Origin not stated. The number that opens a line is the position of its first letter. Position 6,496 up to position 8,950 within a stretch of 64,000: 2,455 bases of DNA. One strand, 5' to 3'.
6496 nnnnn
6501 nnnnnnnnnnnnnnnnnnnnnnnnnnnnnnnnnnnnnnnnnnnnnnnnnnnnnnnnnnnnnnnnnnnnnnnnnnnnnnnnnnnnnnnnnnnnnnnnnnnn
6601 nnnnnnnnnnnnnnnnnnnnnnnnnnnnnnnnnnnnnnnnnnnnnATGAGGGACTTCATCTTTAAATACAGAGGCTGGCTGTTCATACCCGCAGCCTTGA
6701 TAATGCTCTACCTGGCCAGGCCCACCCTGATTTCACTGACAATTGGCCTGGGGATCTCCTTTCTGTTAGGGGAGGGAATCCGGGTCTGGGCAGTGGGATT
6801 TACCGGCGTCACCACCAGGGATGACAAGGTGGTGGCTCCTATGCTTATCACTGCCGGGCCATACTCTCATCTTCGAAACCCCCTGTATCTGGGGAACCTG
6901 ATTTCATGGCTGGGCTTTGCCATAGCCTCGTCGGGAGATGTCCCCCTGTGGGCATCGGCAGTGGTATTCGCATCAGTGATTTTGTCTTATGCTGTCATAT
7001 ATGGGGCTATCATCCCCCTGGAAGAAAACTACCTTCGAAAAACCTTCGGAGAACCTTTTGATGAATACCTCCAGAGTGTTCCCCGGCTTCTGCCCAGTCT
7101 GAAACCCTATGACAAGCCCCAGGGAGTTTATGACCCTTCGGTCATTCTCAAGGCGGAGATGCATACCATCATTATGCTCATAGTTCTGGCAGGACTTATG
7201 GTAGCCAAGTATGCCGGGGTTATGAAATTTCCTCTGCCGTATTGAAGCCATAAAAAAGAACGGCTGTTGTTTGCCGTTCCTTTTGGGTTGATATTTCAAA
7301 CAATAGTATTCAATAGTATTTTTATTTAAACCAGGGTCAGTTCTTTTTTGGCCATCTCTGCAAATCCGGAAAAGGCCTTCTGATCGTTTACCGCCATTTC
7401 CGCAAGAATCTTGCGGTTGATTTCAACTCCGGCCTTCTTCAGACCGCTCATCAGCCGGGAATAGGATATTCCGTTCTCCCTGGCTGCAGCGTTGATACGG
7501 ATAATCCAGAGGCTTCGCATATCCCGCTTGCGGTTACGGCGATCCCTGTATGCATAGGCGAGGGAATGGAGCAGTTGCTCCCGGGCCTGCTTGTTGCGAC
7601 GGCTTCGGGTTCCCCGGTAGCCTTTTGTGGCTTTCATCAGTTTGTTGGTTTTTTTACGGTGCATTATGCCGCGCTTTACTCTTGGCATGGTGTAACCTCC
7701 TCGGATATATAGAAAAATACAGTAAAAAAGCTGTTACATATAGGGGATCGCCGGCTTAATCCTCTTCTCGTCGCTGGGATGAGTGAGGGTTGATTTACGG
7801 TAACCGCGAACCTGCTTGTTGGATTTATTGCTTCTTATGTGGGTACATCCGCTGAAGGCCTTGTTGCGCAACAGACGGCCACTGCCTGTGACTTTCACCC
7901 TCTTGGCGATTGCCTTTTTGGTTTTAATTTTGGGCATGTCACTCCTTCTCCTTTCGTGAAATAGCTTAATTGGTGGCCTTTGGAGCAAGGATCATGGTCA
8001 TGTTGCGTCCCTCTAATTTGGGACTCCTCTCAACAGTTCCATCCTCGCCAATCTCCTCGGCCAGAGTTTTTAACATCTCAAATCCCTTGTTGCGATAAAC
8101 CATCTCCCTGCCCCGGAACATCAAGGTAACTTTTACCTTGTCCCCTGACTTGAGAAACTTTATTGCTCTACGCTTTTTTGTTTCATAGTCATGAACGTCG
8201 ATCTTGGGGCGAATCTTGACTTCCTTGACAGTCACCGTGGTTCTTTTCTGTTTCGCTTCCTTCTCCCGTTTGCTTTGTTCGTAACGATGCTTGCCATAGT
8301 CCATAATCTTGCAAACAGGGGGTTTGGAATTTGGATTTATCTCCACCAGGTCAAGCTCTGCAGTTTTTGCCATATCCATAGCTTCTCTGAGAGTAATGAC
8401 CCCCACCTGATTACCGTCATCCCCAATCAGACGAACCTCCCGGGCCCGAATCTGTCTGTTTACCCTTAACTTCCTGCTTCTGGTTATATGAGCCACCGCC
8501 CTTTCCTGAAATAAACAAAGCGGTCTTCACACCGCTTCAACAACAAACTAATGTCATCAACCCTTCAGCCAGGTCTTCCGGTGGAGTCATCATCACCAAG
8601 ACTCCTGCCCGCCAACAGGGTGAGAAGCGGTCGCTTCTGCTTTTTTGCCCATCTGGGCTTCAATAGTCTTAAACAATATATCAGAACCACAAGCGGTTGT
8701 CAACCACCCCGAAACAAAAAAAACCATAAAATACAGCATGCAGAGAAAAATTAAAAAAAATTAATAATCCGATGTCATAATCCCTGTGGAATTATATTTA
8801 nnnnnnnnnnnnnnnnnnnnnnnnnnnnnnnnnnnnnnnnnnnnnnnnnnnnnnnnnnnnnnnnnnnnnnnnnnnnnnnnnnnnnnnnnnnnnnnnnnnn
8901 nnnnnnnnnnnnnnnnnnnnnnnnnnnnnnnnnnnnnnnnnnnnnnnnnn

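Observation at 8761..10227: Radical-SAM enzyme with SPASM/twitch-like C-terminal region, co-operonic with a cysteine-less IscA/HesB-fold protein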

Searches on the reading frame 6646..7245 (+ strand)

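Call 3: search_protein_families(library=pfam, proteins=[window:6646-7245:+], max_evalue=1)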
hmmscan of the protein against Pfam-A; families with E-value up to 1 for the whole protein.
window:6646-7245:+ (199 aa): 3 families
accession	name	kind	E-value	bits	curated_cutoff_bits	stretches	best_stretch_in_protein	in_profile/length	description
PF04191.18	PEMT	-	4.5e-09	37.1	25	1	47-136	21-104/105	Phospholipid methyltransferase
PF06966.17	DUF1295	-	1.3e-06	28.6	20.4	1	67-144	155-234/235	Protein of unknown function (DUF1295)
PF04140.19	ICMT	-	0.00096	20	24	1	39-130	5-93/95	Isoprenylcysteine carboxyl methyltransferase (ICMT) family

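Call 4: search_protein_families(library=ncbifam, proteins=[window:6646-7245:+], max_evalue=1)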
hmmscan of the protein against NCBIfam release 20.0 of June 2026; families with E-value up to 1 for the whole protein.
window:6646-7245:+ (199 aa): 3 families
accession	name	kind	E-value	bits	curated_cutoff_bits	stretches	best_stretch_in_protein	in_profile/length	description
TIGR04571.1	LmtA_Leptospira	exception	6.6e-17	62.1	325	1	37-184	56-198/252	lipid A Kdo2 1-phosphate O-methyltransferase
NF040696.1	isopcys_mtase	equivalog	7.7e-09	35.7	160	1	67-151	112-189/190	protein-S-isoprenylcysteine O-methyltransferase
NF045656.1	MeththiolMtaseMddA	equivalog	7.5e-05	22.1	270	1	58-150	156-238/238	methanethiol S-methyltransferase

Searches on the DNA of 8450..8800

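Call 64: search_rna_families(source=window, start=8450, end=8800, threshold=evalue, max_evalue=10, show_alignments=2)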
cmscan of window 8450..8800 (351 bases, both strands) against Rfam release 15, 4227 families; matches with E-value up to 10: 15.
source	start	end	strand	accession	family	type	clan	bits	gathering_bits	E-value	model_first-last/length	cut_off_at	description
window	8506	8648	-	RF00558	L20_leader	Cis-reg; leader;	-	38.4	58.7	3e-06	1-127/127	no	Ribosomal protein L20 leader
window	8498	8614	-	RF02114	FAM13A-AS1_1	Gene; lncRNA;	-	20.3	70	0.24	1-118/118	no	FAM13A antisense RNA 1 conserved region 1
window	8535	8600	-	RF01132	sR48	Gene; snRNA; snoRNA; CD-box;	-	20.3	40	0.26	1-59/59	no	Small nucleolar RNA sR48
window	8534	8601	-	RF01516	v-snoRNA-1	Gene; snRNA; snoRNA; CD-box;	-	18.1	75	0.24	1-65/65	no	Human herpesvirus 1 small nucleolar RNA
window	8535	8597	-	RF01136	sR28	Gene; snRNA; snoRNA; CD-box;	-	16.4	39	0.042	1-55/55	no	Small nucleolar RNA sR28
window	8687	8733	+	RF00522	PreQ1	Cis-reg; riboswitch;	-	15.3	39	1.3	1-45/45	no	PreQ1 (pre queuosine) riboswitch aptamer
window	8574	8601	-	RF00212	SNORD38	Gene; snRNA; snoRNA; CD-box;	CL00051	14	44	7.7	1-70/70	no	Small nucleolar RNA SNORD38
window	8580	8597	-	RF00282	SNORD48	Gene; snRNA; snoRNA; CD-box;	-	13.9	36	1.2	1-63/63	no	Small nucleolar RNA SNORD48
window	8526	8594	-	RF01147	sR12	Gene; snRNA; snoRNA; CD-box;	-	13.1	38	2.2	1-52/52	no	Small nucleolar RNA sR12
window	8645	8672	+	RF02162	XIST_A_REPEAT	Gene; sRNA;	-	12.9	33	3.7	1-37/37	no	XIST RNA A repeat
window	8536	8597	-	RF01150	sR11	Gene; snRNA; snoRNA; CD-box;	-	12.4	39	7.2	1-57/57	no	Small nucleolar RNA sR11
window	8555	8595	-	RF01138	sR23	Gene; snRNA; snoRNA; CD-box;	-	11.5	45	1.8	1-54/54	no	Small nucleolar RNA sR23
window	8522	8595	-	RF01141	sR18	Gene; snRNA; snoRNA; CD-box;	-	11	45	5.1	1-56/56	no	Small nucleolar RNA sR18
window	8552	8597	-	RF01122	sR39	Gene; snRNA; snoRNA; CD-box;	-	10.3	50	3.9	1-56/56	no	Small nucleolar RNA sR39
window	8534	8597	-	RF01129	sR44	Gene; snRNA; snoRNA; CD-box;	-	9.6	45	7.8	1-55/55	no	Small nucleolar RNA sR44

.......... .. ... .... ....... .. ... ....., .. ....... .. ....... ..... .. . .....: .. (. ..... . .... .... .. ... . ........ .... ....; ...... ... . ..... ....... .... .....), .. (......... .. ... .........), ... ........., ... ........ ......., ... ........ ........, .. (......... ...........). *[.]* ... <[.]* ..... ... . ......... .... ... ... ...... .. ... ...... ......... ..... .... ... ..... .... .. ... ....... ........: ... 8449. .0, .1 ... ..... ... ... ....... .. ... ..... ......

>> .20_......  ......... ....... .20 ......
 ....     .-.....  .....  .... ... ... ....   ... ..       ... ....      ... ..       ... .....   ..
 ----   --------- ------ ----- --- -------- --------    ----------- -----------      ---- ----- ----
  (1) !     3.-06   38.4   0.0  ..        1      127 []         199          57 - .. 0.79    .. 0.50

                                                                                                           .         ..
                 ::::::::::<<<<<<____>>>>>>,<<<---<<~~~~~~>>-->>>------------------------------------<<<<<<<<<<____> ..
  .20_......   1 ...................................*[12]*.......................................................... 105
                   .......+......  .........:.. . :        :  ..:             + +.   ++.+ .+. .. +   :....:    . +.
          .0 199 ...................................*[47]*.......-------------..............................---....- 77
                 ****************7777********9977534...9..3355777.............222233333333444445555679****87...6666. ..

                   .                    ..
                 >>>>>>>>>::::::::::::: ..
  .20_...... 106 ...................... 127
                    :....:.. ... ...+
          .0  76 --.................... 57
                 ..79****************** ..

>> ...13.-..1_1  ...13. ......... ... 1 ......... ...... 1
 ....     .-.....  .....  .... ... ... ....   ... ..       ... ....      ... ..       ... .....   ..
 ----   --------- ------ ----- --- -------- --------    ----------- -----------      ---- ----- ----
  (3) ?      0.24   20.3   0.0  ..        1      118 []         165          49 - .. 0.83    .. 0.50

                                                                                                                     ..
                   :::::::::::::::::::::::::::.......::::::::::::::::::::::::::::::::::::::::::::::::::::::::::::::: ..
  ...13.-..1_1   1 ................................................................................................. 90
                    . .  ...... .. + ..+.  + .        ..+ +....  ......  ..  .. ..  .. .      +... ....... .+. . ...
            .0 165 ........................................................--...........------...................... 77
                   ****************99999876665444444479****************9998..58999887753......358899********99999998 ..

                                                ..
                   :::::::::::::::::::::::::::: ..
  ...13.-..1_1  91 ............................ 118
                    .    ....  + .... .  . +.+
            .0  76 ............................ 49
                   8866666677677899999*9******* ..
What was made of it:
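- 8506..8703 (-): Downstream boundary of the unit: a sigma-70-like promoter (8675..8703) followed by an L20-leader-like attenuator (8506..8648) that serves infC-rpmI-rplT. RF00558 scores 38.4 bits, E 3e-6, over the full model length but below its gathering score (call 64).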
